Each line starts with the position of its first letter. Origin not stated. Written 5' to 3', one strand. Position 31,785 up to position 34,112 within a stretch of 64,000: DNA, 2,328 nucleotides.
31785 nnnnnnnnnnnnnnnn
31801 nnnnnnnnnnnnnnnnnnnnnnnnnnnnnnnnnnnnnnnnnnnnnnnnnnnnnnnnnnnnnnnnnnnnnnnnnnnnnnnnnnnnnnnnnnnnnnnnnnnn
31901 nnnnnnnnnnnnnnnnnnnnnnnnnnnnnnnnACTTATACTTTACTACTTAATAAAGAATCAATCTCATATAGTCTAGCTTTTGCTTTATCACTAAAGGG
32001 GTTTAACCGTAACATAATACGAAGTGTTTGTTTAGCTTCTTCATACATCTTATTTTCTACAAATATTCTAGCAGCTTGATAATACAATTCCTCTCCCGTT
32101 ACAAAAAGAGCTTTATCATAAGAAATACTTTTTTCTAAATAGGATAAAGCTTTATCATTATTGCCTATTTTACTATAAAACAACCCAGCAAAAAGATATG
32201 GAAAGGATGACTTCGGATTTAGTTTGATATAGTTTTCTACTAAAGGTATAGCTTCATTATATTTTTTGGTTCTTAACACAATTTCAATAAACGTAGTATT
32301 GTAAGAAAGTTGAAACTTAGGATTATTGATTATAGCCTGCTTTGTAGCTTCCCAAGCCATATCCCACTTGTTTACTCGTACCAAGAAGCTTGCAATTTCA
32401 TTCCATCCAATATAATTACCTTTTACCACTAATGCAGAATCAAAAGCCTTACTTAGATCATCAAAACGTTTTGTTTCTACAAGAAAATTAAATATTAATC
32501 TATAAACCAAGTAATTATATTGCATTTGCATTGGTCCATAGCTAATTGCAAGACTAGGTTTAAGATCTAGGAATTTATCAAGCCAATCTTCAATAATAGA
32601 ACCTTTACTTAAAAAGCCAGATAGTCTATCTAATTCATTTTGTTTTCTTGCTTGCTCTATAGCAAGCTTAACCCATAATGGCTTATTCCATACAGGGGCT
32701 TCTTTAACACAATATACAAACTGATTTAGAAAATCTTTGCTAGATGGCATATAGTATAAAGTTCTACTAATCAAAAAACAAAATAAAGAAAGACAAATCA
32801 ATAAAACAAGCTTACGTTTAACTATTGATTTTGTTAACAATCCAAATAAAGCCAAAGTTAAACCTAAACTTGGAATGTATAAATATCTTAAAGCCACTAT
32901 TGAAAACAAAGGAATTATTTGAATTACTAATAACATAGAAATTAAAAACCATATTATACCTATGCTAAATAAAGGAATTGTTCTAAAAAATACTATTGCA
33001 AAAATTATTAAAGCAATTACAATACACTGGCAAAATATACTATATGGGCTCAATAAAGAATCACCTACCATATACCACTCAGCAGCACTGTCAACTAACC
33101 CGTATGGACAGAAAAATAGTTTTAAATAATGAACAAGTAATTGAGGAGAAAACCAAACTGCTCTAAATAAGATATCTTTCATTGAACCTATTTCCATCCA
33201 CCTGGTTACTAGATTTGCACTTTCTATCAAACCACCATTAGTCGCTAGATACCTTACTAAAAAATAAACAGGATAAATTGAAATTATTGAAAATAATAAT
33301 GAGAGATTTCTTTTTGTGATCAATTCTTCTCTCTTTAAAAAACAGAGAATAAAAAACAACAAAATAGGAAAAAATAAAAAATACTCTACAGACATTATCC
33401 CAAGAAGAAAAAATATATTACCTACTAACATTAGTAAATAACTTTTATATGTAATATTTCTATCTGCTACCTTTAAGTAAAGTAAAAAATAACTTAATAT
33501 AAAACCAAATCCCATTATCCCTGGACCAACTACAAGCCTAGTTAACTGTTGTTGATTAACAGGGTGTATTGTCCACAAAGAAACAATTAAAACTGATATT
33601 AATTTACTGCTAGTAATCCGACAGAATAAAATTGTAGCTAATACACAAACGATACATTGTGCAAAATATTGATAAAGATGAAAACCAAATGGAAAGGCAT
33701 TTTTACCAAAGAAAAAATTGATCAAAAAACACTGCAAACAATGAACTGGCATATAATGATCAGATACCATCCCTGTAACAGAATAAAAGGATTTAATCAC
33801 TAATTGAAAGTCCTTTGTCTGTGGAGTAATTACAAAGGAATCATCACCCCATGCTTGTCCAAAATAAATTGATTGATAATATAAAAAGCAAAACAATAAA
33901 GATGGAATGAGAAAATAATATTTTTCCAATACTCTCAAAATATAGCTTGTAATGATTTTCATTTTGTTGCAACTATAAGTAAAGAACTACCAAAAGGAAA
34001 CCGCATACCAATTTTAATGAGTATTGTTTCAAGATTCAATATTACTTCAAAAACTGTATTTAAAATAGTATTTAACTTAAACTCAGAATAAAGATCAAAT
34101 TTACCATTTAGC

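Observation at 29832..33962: Arn-pathway-like module: sugar aminotransferase, polyprenyl-P GT2 and a GT-C/TPR transferase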

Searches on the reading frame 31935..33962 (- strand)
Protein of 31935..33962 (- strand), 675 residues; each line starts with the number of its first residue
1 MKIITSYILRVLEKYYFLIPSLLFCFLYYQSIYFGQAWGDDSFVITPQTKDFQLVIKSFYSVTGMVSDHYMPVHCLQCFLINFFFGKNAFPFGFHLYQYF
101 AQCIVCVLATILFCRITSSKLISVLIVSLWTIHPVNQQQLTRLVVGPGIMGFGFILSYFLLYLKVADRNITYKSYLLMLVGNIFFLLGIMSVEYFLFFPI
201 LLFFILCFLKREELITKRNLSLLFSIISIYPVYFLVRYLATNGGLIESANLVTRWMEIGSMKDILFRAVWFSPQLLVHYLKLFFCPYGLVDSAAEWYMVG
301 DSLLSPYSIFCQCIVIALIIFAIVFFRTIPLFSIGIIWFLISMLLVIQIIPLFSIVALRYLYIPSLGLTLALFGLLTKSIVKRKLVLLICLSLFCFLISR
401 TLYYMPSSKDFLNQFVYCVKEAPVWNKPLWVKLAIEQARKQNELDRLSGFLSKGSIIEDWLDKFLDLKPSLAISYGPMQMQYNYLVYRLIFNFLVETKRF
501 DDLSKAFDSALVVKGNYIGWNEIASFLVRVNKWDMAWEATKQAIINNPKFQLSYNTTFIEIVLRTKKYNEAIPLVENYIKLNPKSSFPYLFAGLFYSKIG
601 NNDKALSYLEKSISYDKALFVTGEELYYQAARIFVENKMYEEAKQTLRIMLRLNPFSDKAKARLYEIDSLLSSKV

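Call 3: search_protein_families(library=pfam, proteins=[window:31935-33962:-], max_evalue=0.01)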
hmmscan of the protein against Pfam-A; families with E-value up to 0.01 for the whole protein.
window:31935-33962:- (675 aa): 11 families
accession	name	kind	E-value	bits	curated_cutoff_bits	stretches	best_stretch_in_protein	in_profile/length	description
PF13181.12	TPR_8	-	2.7e-08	33.7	25.7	1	589-617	4-32/34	Tetratricopeptide repeat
PF07719.23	TPR_2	-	2e-07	31.1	27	0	625-655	2-32/34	Tetratricopeptide repeat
PF13428.12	TPR_14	-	4.9e-06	27.2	23.5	0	625-663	2-40/44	Tetratricopeptide repeat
PF00515.34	TPR_1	-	4.5e-05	23.5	27.8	0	593-616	8-31/34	Tetratricopeptide repeat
PF14559.12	TPR_19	-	6.2e-05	23.7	25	1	600-656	5-57/68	Tetratricopeptide repeat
PF25062.1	ARM_TT21_N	-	0.00031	21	40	0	570-615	80-129/222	Tetratricopeptide repeat protein 21 N-terminal ARM repeat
PF12895.13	ANAPC3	-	0.00073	20.2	27.2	0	560-611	31-81/82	Anaphase-promoting complex, cyclosome, subunit 3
PF13174.12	TPR_6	-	0.0024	18.9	26.3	0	627-656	3-32/33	Tetratricopeptide repeat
PF13431.12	TPR_17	-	0.0056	17.3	24.4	0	576-606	3-33/34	Tetratricopeptide repeat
PF10300.15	Iml2-TPR_39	-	0.0071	15.6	22.2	0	554-657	229-335/467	Iml2/Tetratricopeptide repeat protein 39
PF13176.12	TPR_7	-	0.0092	16.5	27.9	0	592-617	5-32/36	Tetratricopeptide repeat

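Call 6: search_protein_families(library=ncbifam, proteins=[window:31935-33962:-], max_evalue=0.01)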
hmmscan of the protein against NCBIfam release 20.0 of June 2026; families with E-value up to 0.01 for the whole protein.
window:31935-33962:- (675 aa): 5 families
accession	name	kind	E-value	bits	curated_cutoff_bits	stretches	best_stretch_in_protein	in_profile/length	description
NF047558.1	TPR_END_plus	domain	1.8e-07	31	32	0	595-617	8-30/56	TPR end-of-group domain-containing protein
NF040959.1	MamA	equivalog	2.8e-05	23.6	200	1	567-657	52-138/204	magnetosome protein MamA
TIGR02917.1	PEP_TPR_lipo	equivalog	0.00019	19.4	312.2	1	528-650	578-695/899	XrtA/PEP-CTERM system TPR-repeat protein PrsT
TIGR02795.1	tol_pal_ybgF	equivalog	0.00031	21.3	90.1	1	560-661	10-113/119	tol-pal system protein YbgF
NF052312.1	T9SS_PorW_SprE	equivalog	0.004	15.9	250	1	589-661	293-365/716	type IX secretion system periplasmic lipoprotein PorW/SprE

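Call 9: search_solved_structures(query=window:31935-33962:-, max_evalue=1)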
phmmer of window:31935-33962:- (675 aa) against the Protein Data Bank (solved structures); distinct sequences matched with E-value up to 1: 61 (the best 60 are shown).
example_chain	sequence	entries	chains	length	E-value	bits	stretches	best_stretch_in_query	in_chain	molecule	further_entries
8bu0_A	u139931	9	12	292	2.9e-10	42.7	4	566-664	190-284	Consensus tetratricopeptide repeat protein | Crystal structure of an 8-repeat consensus TPR superhelix with Zinc. | Monomer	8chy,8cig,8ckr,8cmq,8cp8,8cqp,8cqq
9qhb_A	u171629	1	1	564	4.6e-09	38.7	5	566-660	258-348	Engineered tetratricopeptide repeat protein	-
5i9d_A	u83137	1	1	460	1.4e-07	33.8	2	482-654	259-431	pentatricopeptide repeat protein dPPR-U8A2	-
5i9g_C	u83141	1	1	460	1.4e-07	33.8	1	484-654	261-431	pentatricopeptide repeat protein dPPR-U8C2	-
5i9h_A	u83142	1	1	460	2e-07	33.3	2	484-654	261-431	pentatricopeptide repeat protein dPPR-U8G2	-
5i9f_A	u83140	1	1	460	2.2e-07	33.2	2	485-654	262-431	pentatricopeptide repeat protein dPPR-U10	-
9gzg_A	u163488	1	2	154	1.7e-06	30.2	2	566-626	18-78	Engineered CTPR protein with glutamic acids for conductivity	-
9qhc_A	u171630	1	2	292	8e-06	28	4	567-659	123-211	Engineered tetratricopeptide repeat protein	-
2fo7_A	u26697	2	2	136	2.7e-05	26.2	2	566-617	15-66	SYNTHETIC CONSENSUS TPR PROTEIN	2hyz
8ch0_A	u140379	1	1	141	4.3e-05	25.6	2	566-617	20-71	Consensus tetratricopeptide repeat protein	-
2q7f_A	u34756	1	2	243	0.0011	20.9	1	568-652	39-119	YrrB protein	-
4rg6_A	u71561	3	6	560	0.0023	19.8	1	531-608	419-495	Cell division cycle protein 27 homolog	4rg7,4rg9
1na0_A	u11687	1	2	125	0.003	19.5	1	566-664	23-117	designed protein CTPR3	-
5g04_F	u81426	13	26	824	0.0068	18.3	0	531-608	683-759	CELL DIVISION CYCLE PROTEIN 27 HOMOLOG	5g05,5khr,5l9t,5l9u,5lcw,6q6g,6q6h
5a31_F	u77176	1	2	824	0.0068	18.3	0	531-608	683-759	ANAPHASE-PROMOTING COMPLEX SUBUNIT 3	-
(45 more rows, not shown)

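Call 12: find_encoding_contigs(protein=window:31938-33962:-, flank=10000, max_places=6)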
Protein window:31938-33962:- (675 aa): 2 contigs read that carry it; 1 place shown.
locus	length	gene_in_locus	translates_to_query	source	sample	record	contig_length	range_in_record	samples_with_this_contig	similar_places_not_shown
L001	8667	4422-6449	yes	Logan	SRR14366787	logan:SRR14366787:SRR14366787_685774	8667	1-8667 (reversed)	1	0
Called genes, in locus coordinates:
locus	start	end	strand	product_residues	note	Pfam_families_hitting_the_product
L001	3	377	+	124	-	?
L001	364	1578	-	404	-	PF13439:Glyco_transf_4, PF13477:Glyco_trans_4_2, PF13579:Glyco_trans_4_4 (weak), PF20706:GT4-conflict, PF00534:Glycos_transf_1, PF13692:Glyco_trans_1_4, PF13524:Glyco_trans_1_2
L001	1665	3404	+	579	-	-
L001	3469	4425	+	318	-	PF13489:Methyltransf_23, PF08241:Methyltransf_11, PF08242:Methyltransf_12, PF13649:Methyltransf_25, PF13847:Methyltransf_31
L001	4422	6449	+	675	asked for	PF13428:TPR_14 (faint), PF07719:TPR_2 (faint), PF13181:TPR_8 (faint)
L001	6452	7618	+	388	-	PF01041:DegT_DnrJ_EryC1, PF00155:Aminotran_1_2, PF00266:Aminotran_5 (weak), PF01276:OKR_DC_1 (faint)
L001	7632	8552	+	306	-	PF00535:Glycos_transf_2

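Call 20: search_protein_families(library=pfam, alignment_id=A1, max_evalue=1)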
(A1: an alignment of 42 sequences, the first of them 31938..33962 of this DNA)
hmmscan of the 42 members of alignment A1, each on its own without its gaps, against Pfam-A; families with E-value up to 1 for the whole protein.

A. member 1, window:31938-33962:- (675 aa): 13 families
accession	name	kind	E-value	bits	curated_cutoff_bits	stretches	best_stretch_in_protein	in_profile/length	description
PF13181.12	TPR_8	-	2.7e-08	33.7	25.7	2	589-617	4-32/34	Tetratricopeptide repeat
PF07719.23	TPR_2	-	2e-07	31.1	27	0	625-655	2-32/34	Tetratricopeptide repeat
PF13428.12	TPR_14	-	4.9e-06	27.2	23.5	1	625-663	2-40/44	Tetratricopeptide repeat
PF00515.34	TPR_1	-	4.5e-05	23.5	27.8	0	593-616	8-31/34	Tetratricopeptide repeat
PF14559.12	TPR_19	-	6.2e-05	23.7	25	2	600-656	5-57/68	Tetratricopeptide repeat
PF25062.1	ARM_TT21_N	-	0.00031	21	40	1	570-615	80-129/222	Tetratricopeptide repeat protein 21 N-terminal ARM repeat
PF12895.13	ANAPC3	-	0.00073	20.2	27.2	1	560-611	31-81/82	Anaphase-promoting complex, cyclosome, subunit 3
PF13174.12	TPR_6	-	0.0024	18.9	26.3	1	627-656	3-32/33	Tetratricopeptide repeat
PF13431.12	TPR_17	-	0.0056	17.3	24.4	0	576-606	3-33/34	Tetratricopeptide repeat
PF10300.15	Iml2-TPR_39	-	0.0071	15.6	22.2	1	554-657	229-335/467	Iml2/Tetratricopeptide repeat protein 39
PF13176.12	TPR_7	-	0.0092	16.5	27.9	1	592-617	5-32/36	Tetratricopeptide repeat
PF13424.12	TPR_12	-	0.19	12.4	30.1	1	592-647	9-68/77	Tetratricopeptide repeat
PF25068.1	ARM_TT21_4th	-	0.2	12.3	30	0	563-641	10-85/153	Tetratricopeptide repeat protein 21 forth ARM domain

B. families by the number of members that match (of 42 scanned): 45 families (the first 25 are shown)
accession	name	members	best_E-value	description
PF13428.12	TPR_14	28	3.1e-07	Tetratricopeptide repeat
PF14559.12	TPR_19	28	1.1e-05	Tetratricopeptide repeat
PF13181.12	TPR_8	27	2.7e-08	Tetratricopeptide repeat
PF00515.34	TPR_1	24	1.7e-07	Tetratricopeptide repeat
PF07719.23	TPR_2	23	2e-07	Tetratricopeptide repeat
PF23914.1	TPR_CcmH_CycH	15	6.2e-05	Cytochrome c-type biogenesis protein H TPR domain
PF13431.12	TPR_17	12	0.0016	Tetratricopeptide repeat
PF13432.12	TPR_16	10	0.00053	Tetratricopeptide repeat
PF25062.1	ARM_TT21_N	7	0.00031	Tetratricopeptide repeat protein 21 N-terminal ARM repeat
PF12895.13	ANAPC3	7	0.00073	Anaphase-promoting complex, cyclosome, subunit 3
PF25063.1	ARM_TT21_C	6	0.00087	Tetratricopeptide repeat protein 21 C-terminal ARM domain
PF13174.12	TPR_6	6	0.0014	Tetratricopeptide repeat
PF13424.12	TPR_12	6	0.002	Tetratricopeptide repeat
PF22860.2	DUF7017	5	3e-05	Domain of unknown function (DUF7017)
PF13414.12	TPR_11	4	0.001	TPR repeat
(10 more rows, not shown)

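Call 27: predict_structure(alignment_id=A1)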
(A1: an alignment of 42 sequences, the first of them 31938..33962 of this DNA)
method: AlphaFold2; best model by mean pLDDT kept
length: 675 residues; sequences in the alignment: 42
mean_pLDDT: 89.1   pTM: 0.88
mean pLDDT of the five models: 89.1, 88.3, 88.1, 86.8, 86.4
residues with pLDDT >= 90: 441; 70-90: 185; 50-70: 45; < 50: 4
segments of 3 or more residues with pLDDT < 50: 351-353
pLDDT, mean of each block of 10 residues (from residue 1): 86 93 96 92 90 90 65 94 96 97 98 94 94 90 93 97 86 90 95 88 89 72 81 88 62 58 84 92 88 88 95 96 92 94 70 62 93 81 83 93 94 92 92 93 84 76 93 87 89 95 96 89 95 97 92 92 97 97 92 97 97 90 89 96 96 91 93 73
secondary structure, 60 per line:
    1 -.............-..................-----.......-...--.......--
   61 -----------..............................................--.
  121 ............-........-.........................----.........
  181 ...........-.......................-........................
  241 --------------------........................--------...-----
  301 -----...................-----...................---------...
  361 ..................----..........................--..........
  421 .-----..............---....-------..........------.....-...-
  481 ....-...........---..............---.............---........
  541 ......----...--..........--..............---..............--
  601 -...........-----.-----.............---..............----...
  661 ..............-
elements in order: H2-14 H16-33 H39-45 H52-58 H72-117 H120-132 H134-141 H143-167 H172-191 H193-215 H217-240 H261-284 H306-324 H330-348 H358-378 H383-408 H411-421 H427-440 H444-447 H455-464 H471-475 H481-484 H486-496 H500-513 H517-529 H533-546 H556-565 H568-581 H586-598 H602-612 H624-636 H640-653 H658-674

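Call 30: fold_search(model_id=the predicted structure, library=pdb)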
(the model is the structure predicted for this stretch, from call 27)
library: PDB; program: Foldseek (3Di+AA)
matches with E <= 10: 1289; with E <= 0.001: 24
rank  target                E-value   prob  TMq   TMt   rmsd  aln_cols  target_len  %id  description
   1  9qhc_B                2.4e-05  1.00  0.22  0.45   9.2       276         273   17  Crystal structure of 8-repeat CTPR protein with eliminated coordination sites (released 2025-10-22)
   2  8chy                  3.2e-05  1.00  0.20  0.42  10.9       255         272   20  Crystal structure of an 8-repeat consensus TPR superhelix with Zinc. (released 2024-02-21)
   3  9qhc_A                4.6e-05  1.00  0.22  0.45   9.7       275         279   17  Crystal structure of 8-repeat CTPR protein with eliminated coordination sites (released 2025-10-22)
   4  9qhb                  4.7e-05  1.00  0.22  0.44   7.7       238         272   18  Crystal structure of 16-repeat CTPR protein with eliminated coordination sites (released 2025-10-22)
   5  8a3t_F                6.0e-05  1.00  0.22  0.28  21.5       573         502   15  S. cerevisiae APC/C-Cdh1 complex (released 2022-08-31)
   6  1w3b_A                9.1e-05  1.00  0.25  0.38  15.3       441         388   14  The superhelical TPR domain of O-linked GlcNAc transferase reveals structural similarities to importin alpha. (released 2004-09-09)
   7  1w3b_B                1.3e-04  1.00  0.24  0.37  14.1       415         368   10  The superhelical TPR domain of O-linked GlcNAc transferase reveals structural similarities to importin alpha. (released 2004-09-09)
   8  6eou                  1.4e-04  1.00  0.24  0.39  12.2       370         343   15  O-GlcNAc transferase TPR domain with the intellectual disability associated mutation L254F (released 2018-05-09)
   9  8bbg_D                1.6e-04  1.00  0.27  0.16  21.4       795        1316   11  Structure of the IFT-A complex; anterograde IFT-A train model (released 2022-12-21)
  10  2pl2_A                2.2e-04  1.00  0.20  0.56   7.1       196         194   17  Crystal structure of TTC0263: a thermophilic TPR protein in Thermus thermophilus HB27 (released 2008-03-04)
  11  9gzg_A                2.6e-04  1.00  0.19  0.66   4.2       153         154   23  Crystal structure of CTPR4E4 mutant (released 2025-10-15)
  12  8tar_J                3.3e-04  1.00  0.22  0.27  20.2       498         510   14  APC/C-CDH1-UBE2C-Ubiquitin-CyclinB-NTD (released 2023-09-27)
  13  9gaw_P                3.5e-04  1.00  0.22  0.29  21.2       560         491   13  High-resolution structure of the Anaphase-promoting complex/cyclosome (APC/C) bound to co-activator Cdh1 (released 2024-08-14)
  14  7ntf_B                4.0e-04  1.00  0.21  0.18  11.0       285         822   15  Cryo-EM structure of unliganded O-GlcNAc transferase (released 2021-11-17)
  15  3vty_C                4.2e-04  1.00  0.20  0.56   6.3       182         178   20  Crystal structure of MamA (released 2012-10-31)
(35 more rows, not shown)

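Call 35: find_related_loci(query=A1, collection=genome_contigs, flank=10000)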
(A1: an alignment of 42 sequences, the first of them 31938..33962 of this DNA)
Query A1 (675 aa) in genome_contigs; peptide patterns used: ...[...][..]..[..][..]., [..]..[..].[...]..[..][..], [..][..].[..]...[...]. (x = any residue, [..] = any of these).
38 stretches matched a pattern; 6 encode a relative of the query (tblastn E <= 1e-3); 5 distinct loci.
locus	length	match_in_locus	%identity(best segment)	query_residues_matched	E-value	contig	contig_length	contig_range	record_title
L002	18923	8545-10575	70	1-672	0e+0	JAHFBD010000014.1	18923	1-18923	MAG: Candidatus Melainabacteria bacterium isolate nzgw190 NODE_1793_length_18924_cov_3.213317, whole genome shotgun sequ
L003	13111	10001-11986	48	11-667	0e+0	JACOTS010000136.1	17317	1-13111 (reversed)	MAG: Candidatus Melainabacteria bacterium isolate NC_groundwater_50_Pr7_S2p5_34_9 FFV18_S2p5_scaffold_508531, whole geno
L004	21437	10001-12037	41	1-670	7e-170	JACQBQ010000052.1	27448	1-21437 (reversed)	MAG: Candidatus Melainabacteria bacterium isolate NC_groundwater_946_Pr1_S-0.2um_34_28 Montesol18-Sp2_coassembly_scaffol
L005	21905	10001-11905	45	16-650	9e-169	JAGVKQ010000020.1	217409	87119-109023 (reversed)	MAG: Candidatus Caenarcanales bacterium isolate SW_12 c_000000007501, whole genome shotgun sequence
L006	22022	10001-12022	44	3-669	0e+0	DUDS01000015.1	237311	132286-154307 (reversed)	MAG TPA_asm: Candidatus Melainabacteria bacterium SSGW_16 3300000574.qc.1_(paired)_contig_272, whole genome shotgun sequ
